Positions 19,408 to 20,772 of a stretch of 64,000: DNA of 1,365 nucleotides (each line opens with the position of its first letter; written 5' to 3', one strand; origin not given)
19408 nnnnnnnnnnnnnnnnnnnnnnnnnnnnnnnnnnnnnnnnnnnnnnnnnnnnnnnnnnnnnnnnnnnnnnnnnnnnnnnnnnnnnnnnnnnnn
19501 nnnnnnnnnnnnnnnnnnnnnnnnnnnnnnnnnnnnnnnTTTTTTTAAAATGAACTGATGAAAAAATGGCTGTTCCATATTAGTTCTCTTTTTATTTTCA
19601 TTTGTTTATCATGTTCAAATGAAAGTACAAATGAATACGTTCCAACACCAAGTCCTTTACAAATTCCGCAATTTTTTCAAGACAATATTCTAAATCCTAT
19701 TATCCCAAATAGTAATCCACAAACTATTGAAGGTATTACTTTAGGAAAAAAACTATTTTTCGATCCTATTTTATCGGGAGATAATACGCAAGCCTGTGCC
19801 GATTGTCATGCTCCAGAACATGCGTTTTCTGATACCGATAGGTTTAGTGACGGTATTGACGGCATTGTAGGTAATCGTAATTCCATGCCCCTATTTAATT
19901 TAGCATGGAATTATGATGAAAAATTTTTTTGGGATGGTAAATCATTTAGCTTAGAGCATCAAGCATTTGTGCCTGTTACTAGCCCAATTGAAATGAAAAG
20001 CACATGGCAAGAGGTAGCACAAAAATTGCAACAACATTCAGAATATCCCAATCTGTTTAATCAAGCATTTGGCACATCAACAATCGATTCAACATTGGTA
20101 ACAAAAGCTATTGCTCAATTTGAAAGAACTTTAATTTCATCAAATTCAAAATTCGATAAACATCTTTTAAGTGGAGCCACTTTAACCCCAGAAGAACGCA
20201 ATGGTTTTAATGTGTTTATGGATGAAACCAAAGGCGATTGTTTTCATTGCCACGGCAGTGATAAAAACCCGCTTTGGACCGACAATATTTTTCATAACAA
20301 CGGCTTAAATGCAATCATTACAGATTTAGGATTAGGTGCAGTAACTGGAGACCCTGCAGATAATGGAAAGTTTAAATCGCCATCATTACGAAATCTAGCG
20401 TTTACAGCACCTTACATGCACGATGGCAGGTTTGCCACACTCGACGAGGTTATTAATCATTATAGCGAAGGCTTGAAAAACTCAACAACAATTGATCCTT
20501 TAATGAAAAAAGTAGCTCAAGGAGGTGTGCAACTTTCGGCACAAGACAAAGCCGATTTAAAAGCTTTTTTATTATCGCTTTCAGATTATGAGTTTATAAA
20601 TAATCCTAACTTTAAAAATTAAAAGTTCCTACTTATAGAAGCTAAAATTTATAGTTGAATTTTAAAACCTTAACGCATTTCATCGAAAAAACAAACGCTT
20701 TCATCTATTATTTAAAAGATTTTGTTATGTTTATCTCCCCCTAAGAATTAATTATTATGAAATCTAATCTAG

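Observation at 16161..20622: MbnP/MbnH-like pair preceded by two beta-propeller surface proteins.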

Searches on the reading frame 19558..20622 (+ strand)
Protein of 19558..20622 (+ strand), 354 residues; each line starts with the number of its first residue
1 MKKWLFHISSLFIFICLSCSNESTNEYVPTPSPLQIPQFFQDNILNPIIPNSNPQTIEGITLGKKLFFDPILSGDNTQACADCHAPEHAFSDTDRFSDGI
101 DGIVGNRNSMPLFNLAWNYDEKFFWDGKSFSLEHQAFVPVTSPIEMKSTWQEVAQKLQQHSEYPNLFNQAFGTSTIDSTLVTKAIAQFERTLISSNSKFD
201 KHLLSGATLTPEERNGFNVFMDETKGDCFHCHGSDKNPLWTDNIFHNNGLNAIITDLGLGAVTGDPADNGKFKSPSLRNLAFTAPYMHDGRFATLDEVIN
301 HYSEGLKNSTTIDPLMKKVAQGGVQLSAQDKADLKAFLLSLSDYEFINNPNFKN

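Call 5: search_protein_families(library=pfam, proteins=[window:19558-20622:+], max_evalue=0.01)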
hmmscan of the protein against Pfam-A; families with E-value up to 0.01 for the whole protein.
window:19558-20622:+ (354 aa): 1 family
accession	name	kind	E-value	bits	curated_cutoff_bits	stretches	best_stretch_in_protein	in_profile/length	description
PF03150.19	CCP_MauG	-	3.6e-56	190.4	25.6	2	58-203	2-144/149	Di-haem cytochrome c peroxidase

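Call 6: search_protein_families(library=ncbifam, proteins=[window:19558-20622:+], max_evalue=0.01)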
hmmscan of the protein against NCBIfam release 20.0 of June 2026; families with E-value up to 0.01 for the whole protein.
window:19558-20622:+ (354 aa): 4 families
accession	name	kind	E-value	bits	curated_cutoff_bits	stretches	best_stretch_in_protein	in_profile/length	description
TIGR04039.1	MXAN_0977_Heme2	hypoth_equivalog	3.9e-78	262.8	362.85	1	49-353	1-333/336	MbnH family di-heme enzyme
TIGR03791.1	TTQ_mauG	equivalog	2.1e-55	188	443.85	1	56-342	2-279/291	tryptophan tryptophylquinone biosynthesis enzyme MauG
TIGR03981.2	SAM_quin_mod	hypoth_equivalog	3.8e-30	105.1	340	2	158-305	208-361/411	His-Xaa-Ser system-associated MauG-like protein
NF052341.1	hydrazine_gamma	equivalog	0.00049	19.1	625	0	185-251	172-237/339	hydrazine synthase subunit gamma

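Call 8: search_solved_structures(query=window:19558-20622:+, max_evalue=0.001, show_alignments=2)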
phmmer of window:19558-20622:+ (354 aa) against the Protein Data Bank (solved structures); distinct sequences matched with E-value up to 0.001: 29.
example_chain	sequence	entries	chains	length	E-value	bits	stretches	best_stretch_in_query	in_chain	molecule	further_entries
6e1c_A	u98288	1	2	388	6.5e-48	166.7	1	44-353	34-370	Di-heme enzyme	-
9qdt_A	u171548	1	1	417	2.9e-38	134.9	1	47-299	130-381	Probable cytochrome c peroxidase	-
1iqc_A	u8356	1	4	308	7.9e-35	123.7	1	52-303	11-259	di-heme peroxidase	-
3o5c_A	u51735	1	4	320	5.2e-31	111.1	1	57-303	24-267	Cytochrome c551 peroxidase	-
3hq9_A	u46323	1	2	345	2.2e-30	109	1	51-299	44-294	Cytochrome c551 peroxidase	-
4aao_A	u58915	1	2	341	5.9e-30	107.6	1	45-300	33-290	CYTOCHROME C551 PEROXIDASE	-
4aal_A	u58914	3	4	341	6.2e-30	107.6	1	45-300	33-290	CYTOCHROME C551 PEROXIDASE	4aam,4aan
6qkn_A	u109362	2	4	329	7.4e-30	107.3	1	53-300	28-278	Cytochrome-c peroxidase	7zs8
6fu3_A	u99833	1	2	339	7.9e-30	107.2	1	53-300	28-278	Protein CcpR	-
3hq8_A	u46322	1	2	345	1.5e-29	106.3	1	51-299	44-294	Cytochrome c551 peroxidase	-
3hq6_A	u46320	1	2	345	2.9e-29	105.3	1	51-299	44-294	Cytochrome c551 peroxidase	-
2c1u_A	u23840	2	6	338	3.8e-29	105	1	50-303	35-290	DI-HAEM CYTOCHROME C PEROXIDASE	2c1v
3hq7_A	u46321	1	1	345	3.9e-28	101.6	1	51-299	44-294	Cytochrome c551 peroxidase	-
1eb7_A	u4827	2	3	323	4.9e-28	101.3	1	59-298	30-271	CYTOCHROME C551 PEROXIDASE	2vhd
1zzh_A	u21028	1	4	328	1.1e-27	100.1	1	47-311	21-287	cytochrome c peroxidase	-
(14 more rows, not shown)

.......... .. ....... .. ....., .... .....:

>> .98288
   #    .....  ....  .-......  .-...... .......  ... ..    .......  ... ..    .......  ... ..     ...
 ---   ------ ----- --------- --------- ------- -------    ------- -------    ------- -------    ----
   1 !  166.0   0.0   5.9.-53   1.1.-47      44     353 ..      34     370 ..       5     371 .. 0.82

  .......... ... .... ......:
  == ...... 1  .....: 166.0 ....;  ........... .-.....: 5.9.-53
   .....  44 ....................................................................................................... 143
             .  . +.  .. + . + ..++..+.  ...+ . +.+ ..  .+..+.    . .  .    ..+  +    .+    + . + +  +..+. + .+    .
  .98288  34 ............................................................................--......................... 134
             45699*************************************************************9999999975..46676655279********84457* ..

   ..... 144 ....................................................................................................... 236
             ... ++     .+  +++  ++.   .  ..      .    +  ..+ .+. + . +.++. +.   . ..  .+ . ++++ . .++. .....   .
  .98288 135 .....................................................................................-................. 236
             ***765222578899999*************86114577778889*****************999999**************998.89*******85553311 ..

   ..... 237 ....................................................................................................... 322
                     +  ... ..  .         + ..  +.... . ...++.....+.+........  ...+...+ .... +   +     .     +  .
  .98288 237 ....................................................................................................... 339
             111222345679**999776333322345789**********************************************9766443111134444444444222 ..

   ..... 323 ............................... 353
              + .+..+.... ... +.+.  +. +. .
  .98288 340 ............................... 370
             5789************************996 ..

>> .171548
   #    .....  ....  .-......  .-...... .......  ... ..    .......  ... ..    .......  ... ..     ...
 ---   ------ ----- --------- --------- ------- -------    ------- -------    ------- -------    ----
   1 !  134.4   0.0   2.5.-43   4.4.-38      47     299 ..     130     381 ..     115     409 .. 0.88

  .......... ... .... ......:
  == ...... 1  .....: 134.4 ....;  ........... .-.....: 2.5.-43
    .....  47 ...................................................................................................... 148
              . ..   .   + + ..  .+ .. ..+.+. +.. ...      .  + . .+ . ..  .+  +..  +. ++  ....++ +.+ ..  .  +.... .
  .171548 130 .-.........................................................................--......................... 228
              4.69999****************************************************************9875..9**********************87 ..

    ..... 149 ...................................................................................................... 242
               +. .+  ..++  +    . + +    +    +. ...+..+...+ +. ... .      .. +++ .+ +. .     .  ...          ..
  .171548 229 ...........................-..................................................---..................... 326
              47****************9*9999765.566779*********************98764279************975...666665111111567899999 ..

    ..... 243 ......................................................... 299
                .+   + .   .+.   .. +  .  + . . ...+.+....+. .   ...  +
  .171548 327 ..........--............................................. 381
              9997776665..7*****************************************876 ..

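Call 42: search_dna_similar(query=window:19558-20622:+, collection=plasmids, mode=protein, max_rows=40)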
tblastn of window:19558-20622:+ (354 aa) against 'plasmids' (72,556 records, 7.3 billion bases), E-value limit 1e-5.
Records with a match: 506; places in all: 684; records where one place covers at least 80% of the query: 134.
Best place of each record, by identity: <60% 506.
By first word of the organism name: Rhizobium 139; Ralstonia 134; Phaeobacter 58; Paracoccus 14; Azospirillum 11; Paraburkholderia 10; Burkholderia 10; Methylocystis 7; Mesorhizobium 6; Hymenobacter 5; and 57 more.
By predicted mobility (MOB-suite, as given by PLSDB): non-mobilizable 262; mobilizable 151; conjugative 93.
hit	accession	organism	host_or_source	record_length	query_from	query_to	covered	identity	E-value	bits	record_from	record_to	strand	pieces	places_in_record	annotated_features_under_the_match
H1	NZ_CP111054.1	Chondrinema litorale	Seaweed,red alga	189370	56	354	84%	44.4%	8e-74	255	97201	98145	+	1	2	cytochrome c peroxidase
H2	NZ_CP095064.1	Hymenobacter volaticus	single cell,air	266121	61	350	82%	40.4%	6e-51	189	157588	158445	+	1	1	cytochrome c peroxidase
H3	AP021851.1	Deinococcus grandis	-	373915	56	352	84%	39.0%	2e-53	196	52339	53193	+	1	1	methylamine utilization protein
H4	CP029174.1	Methylobacterium sp. DM1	-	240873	56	342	81%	40.0%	7e-50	186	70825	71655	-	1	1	mauG: tryptophan tryptophylquinone biosynthesis enzyme MauG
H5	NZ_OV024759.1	Deinococcus radiodurans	-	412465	61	352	82%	38.9%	8e-54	197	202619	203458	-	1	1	cytochrome-c peroxidase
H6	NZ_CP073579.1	Photobacterium sp. GJ3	-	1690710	62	354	83%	36.8%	8e-45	171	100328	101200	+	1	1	record has no annotation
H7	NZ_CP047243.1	Trichormus variabilis 0441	cell culture,thermal spring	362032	60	354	83%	36.4%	2e-44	170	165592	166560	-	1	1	methanobactin export MATE transporter MbnM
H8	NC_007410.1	Trichormus variabilis ATCC 29413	-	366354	60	354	83%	36.4%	2e-44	170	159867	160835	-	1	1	methanobactin export MATE transporter MbnM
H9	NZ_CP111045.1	Chondrinema litorale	Seaweed,red alga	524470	62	342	79%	38.1%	2e-46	176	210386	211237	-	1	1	cytochrome c peroxidase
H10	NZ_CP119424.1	Photobacterium sp. DA100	-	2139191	56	354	84%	35.5%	4e-51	189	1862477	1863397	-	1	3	none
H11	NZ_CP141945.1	Novosphingobium sp. RL4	Rheum palmatum L.,Single ...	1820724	60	351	82%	36.2%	1e-36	147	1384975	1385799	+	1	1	none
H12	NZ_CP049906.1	Diaphorobacter sp. HDW4B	single bacterial strain,Hydrophilus ...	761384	60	352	83%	36.0%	4e-48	181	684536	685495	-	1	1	methanobactin export MATE transporter MbnM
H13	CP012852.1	Persicobacter sp. JZB09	cell culture,soil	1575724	58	342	81%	36.8%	1e-39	156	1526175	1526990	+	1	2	none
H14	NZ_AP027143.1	Methylocystis iwaonis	-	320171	62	354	83%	35.8%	8e-44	168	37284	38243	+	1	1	methanobactin export MATE transporter MbnM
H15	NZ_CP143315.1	Methylocystis iwaonis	cell culture,rice rhizosphere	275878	62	352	82%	36.0%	4e-44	169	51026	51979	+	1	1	MbnH family di-heme enzyme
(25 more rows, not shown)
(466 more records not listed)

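Call 43: get_annotated_region(hit=H15, flank=6000)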
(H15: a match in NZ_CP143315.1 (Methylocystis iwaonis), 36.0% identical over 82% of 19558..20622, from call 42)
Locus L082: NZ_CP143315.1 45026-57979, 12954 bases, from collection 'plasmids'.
description: Methylocystis iwaonis strain SD4 plasmid unnamed1, complete sequence
organism: Methylocystis iwaonis (NCBI taxid 2885079)
taxonomy: Bacteria; Pseudomonadota; Alphaproteobacteria; Hyphomicrobiales; Methylocystaceae; Methylocystis; Methylocystis iwaonis
host: -; source: cell culture,rice rhizosphere; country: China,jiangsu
typing (MOB-suite, as given by PLSDB): non-mobilizable
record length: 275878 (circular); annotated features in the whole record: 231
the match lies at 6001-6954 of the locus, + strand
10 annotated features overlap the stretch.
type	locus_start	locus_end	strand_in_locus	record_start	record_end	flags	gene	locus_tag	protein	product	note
CDS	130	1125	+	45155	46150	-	-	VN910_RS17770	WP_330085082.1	hypothetical protein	-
CDS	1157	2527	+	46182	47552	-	-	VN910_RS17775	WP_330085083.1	hypothetical protein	-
CDS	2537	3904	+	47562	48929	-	-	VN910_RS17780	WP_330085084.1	hypothetical protein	-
CDS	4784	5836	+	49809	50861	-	-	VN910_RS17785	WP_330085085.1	MbnP family copper-binding protein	-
CDS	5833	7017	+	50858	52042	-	-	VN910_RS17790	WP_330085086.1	MbnH family di-heme enzyme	-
CDS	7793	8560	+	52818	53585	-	-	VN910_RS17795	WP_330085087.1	methanobactin precursor domain-containing sigma factor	-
CDS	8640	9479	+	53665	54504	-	mbnB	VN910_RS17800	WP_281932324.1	methanobactin biosynthesis protein MbnB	-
CDS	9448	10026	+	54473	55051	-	mbnC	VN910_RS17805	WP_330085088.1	methanobactin biosynthesis protein MbnC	-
CDS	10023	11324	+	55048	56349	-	mbnM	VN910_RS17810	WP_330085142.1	methanobactin export MATE transporter MbnM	-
CDS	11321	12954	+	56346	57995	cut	mbnF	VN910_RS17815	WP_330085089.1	methanobactin biosynthesis FAD monooxygenase MbnF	-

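Call 44: get_annotated_region(hit=H1, flank=9000)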
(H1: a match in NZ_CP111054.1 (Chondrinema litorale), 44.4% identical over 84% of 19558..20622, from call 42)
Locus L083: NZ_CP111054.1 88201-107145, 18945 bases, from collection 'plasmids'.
description: Chondrinema litorale strain WSW3-B12 plasmid unnamed12, complete sequence
organism: Chondrinema litorale (NCBI taxid 2994555)
taxonomy: Bacteria; Bacteroidota; Cytophagia; Cytophagales; Flammeovirgaceae; Chondrinema; Chondrinema litorale
host: -; source: Seaweed,red alga; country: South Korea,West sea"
typing (MOB-suite, as given by PLSDB): non-mobilizable
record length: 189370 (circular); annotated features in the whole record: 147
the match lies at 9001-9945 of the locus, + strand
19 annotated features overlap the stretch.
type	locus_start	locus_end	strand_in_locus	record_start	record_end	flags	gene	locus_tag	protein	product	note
CDS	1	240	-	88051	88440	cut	-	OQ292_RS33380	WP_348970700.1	STAS domain-containing protein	-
CDS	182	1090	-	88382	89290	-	-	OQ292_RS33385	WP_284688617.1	STAS domain-containing protein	-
CDS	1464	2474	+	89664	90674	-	-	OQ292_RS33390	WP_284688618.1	histidine kinase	GO:0000160 - phosphorelay signal transduction system [Evidence IEA]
CDS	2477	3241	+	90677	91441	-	-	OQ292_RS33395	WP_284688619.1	LytTR family DNA-binding domain-containing protein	-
CDS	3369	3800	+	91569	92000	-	-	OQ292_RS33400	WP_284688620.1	DUF2147 domain-containing protein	-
CDS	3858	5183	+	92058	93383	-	-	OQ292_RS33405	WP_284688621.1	TolC family protein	GO:0055085 - transmembrane transport [Evidence IEA]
CDS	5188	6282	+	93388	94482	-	-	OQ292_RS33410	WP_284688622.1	efflux RND transporter periplasmic adaptor subunit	-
CDS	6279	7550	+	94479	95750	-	-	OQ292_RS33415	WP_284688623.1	FtsX-like permease family protein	-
CDS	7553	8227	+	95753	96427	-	-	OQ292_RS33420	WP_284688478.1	ABC transporter ATP-binding protein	-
CDS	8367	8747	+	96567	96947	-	-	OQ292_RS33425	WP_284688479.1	hypothetical protein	-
CDS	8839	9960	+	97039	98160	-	-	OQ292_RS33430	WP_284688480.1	cytochrome c peroxidase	-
CDS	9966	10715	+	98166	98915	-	-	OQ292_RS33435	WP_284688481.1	MbnP family protein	-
CDS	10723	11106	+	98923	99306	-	-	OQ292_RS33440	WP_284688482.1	hypothetical protein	-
CDS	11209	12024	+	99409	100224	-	-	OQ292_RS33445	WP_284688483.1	MbnP family protein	-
CDS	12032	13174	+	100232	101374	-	-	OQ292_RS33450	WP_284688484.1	cytochrome c peroxidase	-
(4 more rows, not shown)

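Call 45: search_solved_structures(query=L082:4784-5836:+, max_evalue=0.01, show_alignments=1)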
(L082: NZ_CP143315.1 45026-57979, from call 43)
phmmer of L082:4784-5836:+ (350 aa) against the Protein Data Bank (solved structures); distinct sequences matched with E-value up to 0.01: 1.
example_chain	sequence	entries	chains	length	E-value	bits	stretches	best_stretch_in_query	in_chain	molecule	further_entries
7l6g_A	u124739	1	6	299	8.7e-79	268.4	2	30-194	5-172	Metallo-mystery pair system four-Cys motif protein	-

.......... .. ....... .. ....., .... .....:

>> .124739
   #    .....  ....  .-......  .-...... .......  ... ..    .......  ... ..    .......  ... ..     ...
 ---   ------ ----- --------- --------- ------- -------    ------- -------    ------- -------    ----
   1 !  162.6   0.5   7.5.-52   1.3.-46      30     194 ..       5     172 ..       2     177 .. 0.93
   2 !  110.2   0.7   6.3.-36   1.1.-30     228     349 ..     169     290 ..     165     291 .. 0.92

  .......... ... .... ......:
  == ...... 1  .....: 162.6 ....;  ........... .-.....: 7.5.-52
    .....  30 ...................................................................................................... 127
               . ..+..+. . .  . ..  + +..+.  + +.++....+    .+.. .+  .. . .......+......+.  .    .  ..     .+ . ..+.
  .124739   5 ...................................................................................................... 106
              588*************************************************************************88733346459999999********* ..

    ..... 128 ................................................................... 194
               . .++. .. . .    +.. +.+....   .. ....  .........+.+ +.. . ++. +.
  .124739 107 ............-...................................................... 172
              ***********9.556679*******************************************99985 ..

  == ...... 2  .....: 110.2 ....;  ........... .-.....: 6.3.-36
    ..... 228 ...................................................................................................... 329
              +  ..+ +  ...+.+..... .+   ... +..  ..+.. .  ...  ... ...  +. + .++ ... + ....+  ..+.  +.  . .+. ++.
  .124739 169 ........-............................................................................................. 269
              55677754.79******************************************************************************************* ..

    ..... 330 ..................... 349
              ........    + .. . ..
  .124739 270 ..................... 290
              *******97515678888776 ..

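Call 46: search_protein_families(library=pfam, proteins=[L082:4784-5836:+, L083:9966-10715:+, L083:11209-12024:+, L083:10723-11106:+, L083:13233-14216:+, L083:8367-8747:+], max_evalue=0.01)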
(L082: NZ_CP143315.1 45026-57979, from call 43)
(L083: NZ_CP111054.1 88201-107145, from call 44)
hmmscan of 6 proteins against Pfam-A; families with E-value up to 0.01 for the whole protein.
L082:4784-5836:+ (350 aa): 1 family
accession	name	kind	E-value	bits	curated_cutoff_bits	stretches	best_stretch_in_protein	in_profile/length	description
PF20243.3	MbnP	-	1.5e-28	100.4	27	2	31-185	2-126/189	MbnP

L083:9966-10715:+ (249 aa): 1 family
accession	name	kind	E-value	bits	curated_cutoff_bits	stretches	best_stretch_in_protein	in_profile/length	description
PF20243.3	MbnP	-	1.4e-38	133.1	27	1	32-225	3-188/189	MbnP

L083:11209-12024:+ (271 aa): 1 family
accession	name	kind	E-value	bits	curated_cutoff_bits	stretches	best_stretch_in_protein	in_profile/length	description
PF20243.3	MbnP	-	1.2e-39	136.6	27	1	36-226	2-183/189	MbnP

L083:10723-11106:+ (127 aa): 0 families

L083:13233-14216:+ (327 aa): 0 families

L083:8367-8747:+ (126 aa): 0 families

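Call 66: search_protein_families(library=ncbifam, proteins=[L083:9966-10715:+, L083:11209-12024:+, L083:8839-9960:+], max_evalue=0.001)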
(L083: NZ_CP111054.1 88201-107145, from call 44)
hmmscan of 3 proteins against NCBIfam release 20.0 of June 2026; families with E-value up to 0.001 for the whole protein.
L083:9966-10715:+ (249 aa): 1 family
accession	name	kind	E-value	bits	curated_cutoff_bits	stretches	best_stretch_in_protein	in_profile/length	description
TIGR04052.2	MbnP_like_WxW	equivalog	4.2e-13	49.3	140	1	108-182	94-168/257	MbnP family copper-binding protein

L083:11209-12024:+ (271 aa): 1 family
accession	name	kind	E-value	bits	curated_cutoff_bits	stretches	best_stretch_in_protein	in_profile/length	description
TIGR04052.2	MbnP_like_WxW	equivalog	4.4e-14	52.5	140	1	106-186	88-164/257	MbnP family copper-binding protein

L083:8839-9960:+ (373 aa): 4 families
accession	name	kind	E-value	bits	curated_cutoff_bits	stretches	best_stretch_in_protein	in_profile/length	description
TIGR04039.1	MXAN_0977_Heme2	hypoth_equivalog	1.5e-82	277.4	362.85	1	48-371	1-336/336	MbnH family di-heme enzyme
TIGR03791.1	TTQ_mauG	equivalog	2.2e-48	165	443.85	1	55-313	2-248/291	tryptophan tryptophylquinone biosynthesis enzyme MauG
TIGR03981.2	SAM_quin_mod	hypoth_equivalog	3.8e-30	105.1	340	2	166-356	219-411/411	His-Xaa-Ser system-associated MauG-like protein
NF040606.1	CytoC_perox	subfamily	0.00062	19.1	150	0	79-309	309-456/524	di-heme-cytochrome C peroxidase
